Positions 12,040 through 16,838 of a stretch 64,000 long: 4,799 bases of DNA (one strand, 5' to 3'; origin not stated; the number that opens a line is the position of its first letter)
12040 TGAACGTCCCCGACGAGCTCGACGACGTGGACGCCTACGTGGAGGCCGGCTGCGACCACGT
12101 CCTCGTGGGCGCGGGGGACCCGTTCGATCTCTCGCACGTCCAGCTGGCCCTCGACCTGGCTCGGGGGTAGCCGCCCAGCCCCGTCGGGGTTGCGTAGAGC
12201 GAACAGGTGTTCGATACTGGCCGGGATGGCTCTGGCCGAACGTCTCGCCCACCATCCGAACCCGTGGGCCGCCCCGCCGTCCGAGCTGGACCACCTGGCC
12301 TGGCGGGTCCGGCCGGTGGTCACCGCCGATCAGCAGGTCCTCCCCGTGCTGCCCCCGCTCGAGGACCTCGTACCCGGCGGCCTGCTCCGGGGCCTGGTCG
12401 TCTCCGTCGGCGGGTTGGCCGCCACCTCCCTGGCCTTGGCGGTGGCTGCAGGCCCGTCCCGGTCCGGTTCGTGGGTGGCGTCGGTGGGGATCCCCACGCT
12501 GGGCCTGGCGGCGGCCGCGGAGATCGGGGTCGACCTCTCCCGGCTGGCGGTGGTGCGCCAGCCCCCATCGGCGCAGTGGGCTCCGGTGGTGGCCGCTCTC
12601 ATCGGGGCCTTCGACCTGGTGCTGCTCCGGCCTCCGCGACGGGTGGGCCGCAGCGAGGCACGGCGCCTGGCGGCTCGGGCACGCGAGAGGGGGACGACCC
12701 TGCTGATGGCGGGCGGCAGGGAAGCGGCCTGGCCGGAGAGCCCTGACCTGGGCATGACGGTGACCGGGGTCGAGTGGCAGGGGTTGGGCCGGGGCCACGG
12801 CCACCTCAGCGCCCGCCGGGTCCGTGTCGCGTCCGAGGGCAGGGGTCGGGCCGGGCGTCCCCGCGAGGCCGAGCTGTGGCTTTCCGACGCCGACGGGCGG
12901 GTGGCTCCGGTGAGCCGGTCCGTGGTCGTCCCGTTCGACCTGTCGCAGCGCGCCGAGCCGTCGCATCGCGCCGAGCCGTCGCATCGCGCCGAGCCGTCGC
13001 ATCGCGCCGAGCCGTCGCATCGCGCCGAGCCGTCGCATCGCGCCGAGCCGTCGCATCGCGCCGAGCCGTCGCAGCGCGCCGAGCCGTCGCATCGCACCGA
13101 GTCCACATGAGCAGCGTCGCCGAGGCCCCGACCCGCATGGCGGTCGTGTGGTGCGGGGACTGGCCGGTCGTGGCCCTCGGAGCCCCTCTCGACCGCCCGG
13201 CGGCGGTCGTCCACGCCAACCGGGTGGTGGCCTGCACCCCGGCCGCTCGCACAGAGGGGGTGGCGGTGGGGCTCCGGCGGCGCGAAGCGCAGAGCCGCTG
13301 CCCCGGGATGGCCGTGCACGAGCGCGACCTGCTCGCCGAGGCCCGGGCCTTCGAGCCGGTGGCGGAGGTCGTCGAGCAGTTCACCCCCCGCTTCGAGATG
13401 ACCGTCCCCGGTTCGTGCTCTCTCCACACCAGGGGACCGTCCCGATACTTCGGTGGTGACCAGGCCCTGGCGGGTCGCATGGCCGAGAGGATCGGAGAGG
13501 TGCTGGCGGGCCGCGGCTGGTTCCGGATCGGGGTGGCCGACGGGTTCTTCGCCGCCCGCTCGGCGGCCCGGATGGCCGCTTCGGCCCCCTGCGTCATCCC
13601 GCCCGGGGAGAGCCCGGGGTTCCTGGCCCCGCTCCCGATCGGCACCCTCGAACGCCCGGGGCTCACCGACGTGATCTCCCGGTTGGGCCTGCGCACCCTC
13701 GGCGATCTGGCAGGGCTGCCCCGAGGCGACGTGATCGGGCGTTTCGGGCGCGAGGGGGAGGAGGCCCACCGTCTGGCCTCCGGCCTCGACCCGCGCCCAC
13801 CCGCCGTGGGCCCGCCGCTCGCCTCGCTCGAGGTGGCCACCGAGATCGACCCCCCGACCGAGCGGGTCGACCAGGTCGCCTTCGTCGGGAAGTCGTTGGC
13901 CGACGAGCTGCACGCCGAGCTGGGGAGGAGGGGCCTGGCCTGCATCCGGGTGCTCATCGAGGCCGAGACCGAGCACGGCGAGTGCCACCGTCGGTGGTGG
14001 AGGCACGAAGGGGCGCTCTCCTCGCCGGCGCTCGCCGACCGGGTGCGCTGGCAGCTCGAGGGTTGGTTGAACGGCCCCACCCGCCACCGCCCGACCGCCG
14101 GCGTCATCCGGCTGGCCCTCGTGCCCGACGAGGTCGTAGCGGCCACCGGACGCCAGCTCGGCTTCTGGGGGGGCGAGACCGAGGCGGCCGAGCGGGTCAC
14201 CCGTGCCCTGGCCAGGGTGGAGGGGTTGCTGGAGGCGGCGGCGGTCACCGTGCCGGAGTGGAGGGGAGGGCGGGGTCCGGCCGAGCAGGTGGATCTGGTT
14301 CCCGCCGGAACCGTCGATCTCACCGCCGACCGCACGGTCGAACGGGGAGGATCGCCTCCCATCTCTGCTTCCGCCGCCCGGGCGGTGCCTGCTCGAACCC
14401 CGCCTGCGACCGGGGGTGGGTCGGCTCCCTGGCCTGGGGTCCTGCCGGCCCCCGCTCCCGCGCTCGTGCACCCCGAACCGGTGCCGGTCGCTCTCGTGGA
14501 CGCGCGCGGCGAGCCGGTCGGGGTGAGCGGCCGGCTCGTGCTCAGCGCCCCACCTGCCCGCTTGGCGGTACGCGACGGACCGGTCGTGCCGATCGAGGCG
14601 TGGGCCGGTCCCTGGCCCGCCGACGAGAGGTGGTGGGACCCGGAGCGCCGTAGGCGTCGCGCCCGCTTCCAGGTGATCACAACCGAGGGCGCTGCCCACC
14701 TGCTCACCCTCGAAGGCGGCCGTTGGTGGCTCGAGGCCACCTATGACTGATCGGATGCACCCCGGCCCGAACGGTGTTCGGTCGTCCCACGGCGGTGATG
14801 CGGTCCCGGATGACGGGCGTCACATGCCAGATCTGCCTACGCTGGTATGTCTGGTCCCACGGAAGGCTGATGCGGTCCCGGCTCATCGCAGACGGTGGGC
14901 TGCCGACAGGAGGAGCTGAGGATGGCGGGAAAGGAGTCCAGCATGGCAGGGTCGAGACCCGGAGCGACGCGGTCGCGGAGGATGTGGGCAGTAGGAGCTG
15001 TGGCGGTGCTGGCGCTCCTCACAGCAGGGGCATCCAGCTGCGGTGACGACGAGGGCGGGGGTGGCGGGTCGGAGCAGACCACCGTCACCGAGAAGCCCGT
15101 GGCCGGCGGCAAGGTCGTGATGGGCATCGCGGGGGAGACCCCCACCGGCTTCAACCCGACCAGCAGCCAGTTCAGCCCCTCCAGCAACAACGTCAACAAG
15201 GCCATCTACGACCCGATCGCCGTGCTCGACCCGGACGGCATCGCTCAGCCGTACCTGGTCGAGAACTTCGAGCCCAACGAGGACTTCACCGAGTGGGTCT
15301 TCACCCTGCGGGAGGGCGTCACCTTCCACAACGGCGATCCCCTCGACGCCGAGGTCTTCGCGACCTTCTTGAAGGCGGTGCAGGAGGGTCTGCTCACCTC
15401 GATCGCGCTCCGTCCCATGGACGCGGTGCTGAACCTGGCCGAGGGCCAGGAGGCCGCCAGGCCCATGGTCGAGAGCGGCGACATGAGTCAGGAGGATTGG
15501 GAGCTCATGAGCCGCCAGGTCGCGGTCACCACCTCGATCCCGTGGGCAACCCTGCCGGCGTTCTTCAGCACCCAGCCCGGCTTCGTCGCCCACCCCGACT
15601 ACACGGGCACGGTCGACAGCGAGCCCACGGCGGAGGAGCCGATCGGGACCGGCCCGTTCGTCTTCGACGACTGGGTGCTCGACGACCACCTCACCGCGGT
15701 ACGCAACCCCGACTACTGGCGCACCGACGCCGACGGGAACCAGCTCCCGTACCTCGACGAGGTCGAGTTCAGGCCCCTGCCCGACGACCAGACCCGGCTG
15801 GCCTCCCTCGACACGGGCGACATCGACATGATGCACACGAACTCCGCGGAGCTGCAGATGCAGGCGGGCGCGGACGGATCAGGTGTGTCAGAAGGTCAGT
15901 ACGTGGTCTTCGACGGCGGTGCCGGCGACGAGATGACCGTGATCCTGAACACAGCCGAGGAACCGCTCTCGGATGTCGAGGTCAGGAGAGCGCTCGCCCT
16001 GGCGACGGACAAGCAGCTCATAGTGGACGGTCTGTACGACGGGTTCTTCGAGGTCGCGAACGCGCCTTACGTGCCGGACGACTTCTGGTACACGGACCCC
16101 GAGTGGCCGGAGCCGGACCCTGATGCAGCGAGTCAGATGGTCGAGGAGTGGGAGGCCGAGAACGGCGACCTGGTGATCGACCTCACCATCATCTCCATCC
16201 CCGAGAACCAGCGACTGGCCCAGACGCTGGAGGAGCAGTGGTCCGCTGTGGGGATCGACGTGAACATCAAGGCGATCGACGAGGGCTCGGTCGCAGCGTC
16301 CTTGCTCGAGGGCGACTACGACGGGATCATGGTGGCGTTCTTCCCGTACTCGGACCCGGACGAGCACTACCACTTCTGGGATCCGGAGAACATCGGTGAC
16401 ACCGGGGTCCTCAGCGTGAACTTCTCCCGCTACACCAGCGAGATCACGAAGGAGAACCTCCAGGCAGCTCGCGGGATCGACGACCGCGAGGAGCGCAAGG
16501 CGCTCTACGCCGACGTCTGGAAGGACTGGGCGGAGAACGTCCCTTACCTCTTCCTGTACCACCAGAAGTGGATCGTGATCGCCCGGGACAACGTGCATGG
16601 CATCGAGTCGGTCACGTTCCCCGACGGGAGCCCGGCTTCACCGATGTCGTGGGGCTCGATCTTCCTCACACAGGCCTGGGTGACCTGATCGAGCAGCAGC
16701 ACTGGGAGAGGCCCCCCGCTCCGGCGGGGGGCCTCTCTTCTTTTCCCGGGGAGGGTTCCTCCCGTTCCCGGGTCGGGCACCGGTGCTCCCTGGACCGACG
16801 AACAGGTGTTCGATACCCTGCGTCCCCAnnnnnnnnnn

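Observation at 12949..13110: Near-perfect 18-bp x8 tandem repeat encoding (RAEPSH)n at the ImuA' C-terminus, running into the imuB start codon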

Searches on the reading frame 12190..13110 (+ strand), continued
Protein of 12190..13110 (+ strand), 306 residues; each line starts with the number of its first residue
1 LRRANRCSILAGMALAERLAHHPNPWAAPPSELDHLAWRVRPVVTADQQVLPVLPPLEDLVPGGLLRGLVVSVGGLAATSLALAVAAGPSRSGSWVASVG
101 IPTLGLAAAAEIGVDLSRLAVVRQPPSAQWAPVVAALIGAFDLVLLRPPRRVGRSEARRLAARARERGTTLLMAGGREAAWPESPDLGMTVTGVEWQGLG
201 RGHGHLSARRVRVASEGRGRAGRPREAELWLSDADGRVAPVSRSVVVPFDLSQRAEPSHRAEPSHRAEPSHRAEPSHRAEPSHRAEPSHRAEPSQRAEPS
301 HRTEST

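Call 60: search_protein_representatives(alignment_id=A1)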
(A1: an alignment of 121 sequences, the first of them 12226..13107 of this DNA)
Query: 121 sequences, 248 profile positions. Proteins with E-value up to 0.001 (for the whole library): 3546; up to 1e-10: 2665; up to 1e-30: 1415. The best 150 are listed.
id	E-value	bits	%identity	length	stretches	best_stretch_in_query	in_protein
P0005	6.7e-94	330.1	-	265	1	11-236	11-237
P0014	7.8e-94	329.9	-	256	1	9-232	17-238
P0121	2.0e-84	299.1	-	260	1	10-229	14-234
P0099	3.3e-84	298.3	-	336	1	9-232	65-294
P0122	8.5e-83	293.7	-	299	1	11-233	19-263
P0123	1.3e-82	293.1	-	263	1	8-231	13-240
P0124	3.1e-82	291.9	-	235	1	14-228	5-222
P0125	4.2e-82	291.5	-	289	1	12-232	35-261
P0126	5.3e-80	284.6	-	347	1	9-227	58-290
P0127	6.0e-80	284.4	-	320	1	13-228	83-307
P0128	6.3e-79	281.1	-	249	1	14-224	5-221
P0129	1.2e-78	280.1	-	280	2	58-231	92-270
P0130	2.8e-78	278.9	-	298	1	26-230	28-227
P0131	5.0e-78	278.1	-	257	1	17-223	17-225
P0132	5.3e-78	278.0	-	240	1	15-231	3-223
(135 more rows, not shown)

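Call 64: find_encoding_contigs(protein=window:12190-13110:+, flank=3000, max_places=10)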
Protein window:12190-13110:+ (306 aa): no gene with exactly this product is on record in the collection.

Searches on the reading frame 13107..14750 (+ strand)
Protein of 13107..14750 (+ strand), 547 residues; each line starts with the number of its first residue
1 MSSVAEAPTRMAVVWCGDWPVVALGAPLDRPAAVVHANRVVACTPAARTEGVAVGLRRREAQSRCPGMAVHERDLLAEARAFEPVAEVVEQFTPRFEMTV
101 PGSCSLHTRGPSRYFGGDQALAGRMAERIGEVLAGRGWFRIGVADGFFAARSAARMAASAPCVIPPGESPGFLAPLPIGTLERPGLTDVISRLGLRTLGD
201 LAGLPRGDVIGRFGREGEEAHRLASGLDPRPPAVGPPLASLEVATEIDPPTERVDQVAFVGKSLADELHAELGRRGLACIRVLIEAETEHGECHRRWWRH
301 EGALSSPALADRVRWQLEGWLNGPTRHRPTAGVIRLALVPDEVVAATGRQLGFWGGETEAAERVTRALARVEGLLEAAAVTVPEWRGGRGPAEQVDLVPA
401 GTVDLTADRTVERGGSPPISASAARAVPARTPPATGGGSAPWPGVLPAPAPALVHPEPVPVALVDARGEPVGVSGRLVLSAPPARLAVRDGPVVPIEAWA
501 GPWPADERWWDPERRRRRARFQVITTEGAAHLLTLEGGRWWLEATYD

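Call 4: search_protein_families(library=pfam, proteins=[window:13107-14750:+], max_evalue=0.01)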
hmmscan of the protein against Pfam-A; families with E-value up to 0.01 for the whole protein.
window:13107-14750:+ (547 aa): 1 family
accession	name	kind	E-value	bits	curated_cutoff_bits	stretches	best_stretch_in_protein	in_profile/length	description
PF00817.25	IMS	-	1.1e-10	42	23.2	1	29-153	20-146/148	impB/mucB/samB family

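Call 5: search_protein_families(library=ncbifam, proteins=[window:13107-14750:+], max_evalue=0.01)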
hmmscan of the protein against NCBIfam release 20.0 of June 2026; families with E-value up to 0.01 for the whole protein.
window:13107-14750:+ (547 aa): 7 families
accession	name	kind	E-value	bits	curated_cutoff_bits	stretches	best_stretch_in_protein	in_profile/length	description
NF003015.0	PRK03858.1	subfamily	1.4e-11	44.1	367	1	30-241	32-244/399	DNA polymerase IV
NF002848.0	PRK03103.1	subfamily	1.2e-10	40.4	381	1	40-231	44-239/410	DNA polymerase IV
NF002751.0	PRK02794.1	equivalog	6e-10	38.6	371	1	29-290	62-327/425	DNA polymerase IV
NF002677.0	PRK02406.1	equivalog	1.6e-07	30.8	256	1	39-274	42-280/357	DNA polymerase IV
NF002882.0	PRK03348.1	equivalog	7.5e-07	28.3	389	1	141-277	144-284/461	DNA polymerase IV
NF002492.0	PRK01810.1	equivalog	1.5e-05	23.9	399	1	40-284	50-296/412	DNA polymerase IV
NF010731.0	PRK14133.1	equivalog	0.0055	16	362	1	170-296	167-295/352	DNA polymerase IV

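Call 8: find_encoding_contigs(protein=window:13107-14750:+, flank=3000, max_places=10)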
Protein window:13107-14750:+ (547 aa): no gene with exactly this product is on record in the collection.

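Call 63: find_encoding_contigs(protein=window:13137-14750:+, flank=3000, max_places=10)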
Protein window:13137-14750:+ (537 aa): no gene with exactly this product is on record in the collection.

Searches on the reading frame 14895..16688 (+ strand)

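Call 4: search_protein_families(library=pfam, proteins=[window:14895-16688:+], max_evalue=0.01)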
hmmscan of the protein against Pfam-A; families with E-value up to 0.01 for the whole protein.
window:14895-16688:+ (597 aa): 1 family
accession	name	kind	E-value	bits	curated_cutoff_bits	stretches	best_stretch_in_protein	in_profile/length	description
PF00496.27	SBP_bac_5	-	1.7e-65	222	32.4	1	118-494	3-359/368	Bacterial extracellular solute-binding proteins, family 5 Middle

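Call 5: search_protein_families(library=ncbifam, proteins=[window:14895-16688:+], max_evalue=0.01)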
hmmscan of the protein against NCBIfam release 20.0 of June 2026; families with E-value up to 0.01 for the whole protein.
window:14895-16688:+ (597 aa): 10 families
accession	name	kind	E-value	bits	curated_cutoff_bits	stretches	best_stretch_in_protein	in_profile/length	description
TIGR02294.1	nickel_nikA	equivalog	6.2e-43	147.1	393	2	230-571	143-487/501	nickel ABC transporter substrate-binding protein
NF045468.1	Opp5A_nikA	equivalog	8.1e-32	110.3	600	2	240-570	149-472/488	nickel ABC transporter substrate-binding protein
NF045467.1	Opp4A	equivalog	7e-31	107.1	650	2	241-573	199-544/556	oligopeptide ABC transporter substrate-binding protein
TIGR04028.1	SBP_KPN_01854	hypoth_equivalog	9.8e-23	80.5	468.5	2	245-570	158-493/509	TIGR04028 family ABC transporter substrate-binding protein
NF011942.0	PRK15413.1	equivalog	1.4e-20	73.5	594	1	248-569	181-495/512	glutathione ABC transporter substrate-binding protein GsiB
NF043070.1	DppA_dipep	equivalog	2.7e-20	72.4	1005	1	247-569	205-518/535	dipeptide ABC transporter periplasmic-binding protein DppA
NF047575.1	opine_bind_CntA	exception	3.6e-18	65.4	800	2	250-571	191-519/535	staphylopine-dependent metal ABC transporter substrate-binding lipoprotein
NF007287.0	PRK09755.1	equivalog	8.9e-17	61.1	1098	1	101-378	60-323/535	ABC transporter substrate-binding protein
NF011684.0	PRK15104.1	equivalog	1.3e-16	60.4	947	1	86-544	52-498/543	oligopeptide ABC transporter substrate-binding protein OppA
NF011689.0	PRK15109.1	equivalog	6.1e-14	51.6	560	1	233-578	192-531/547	ABC transporter substrate-binding protein SapA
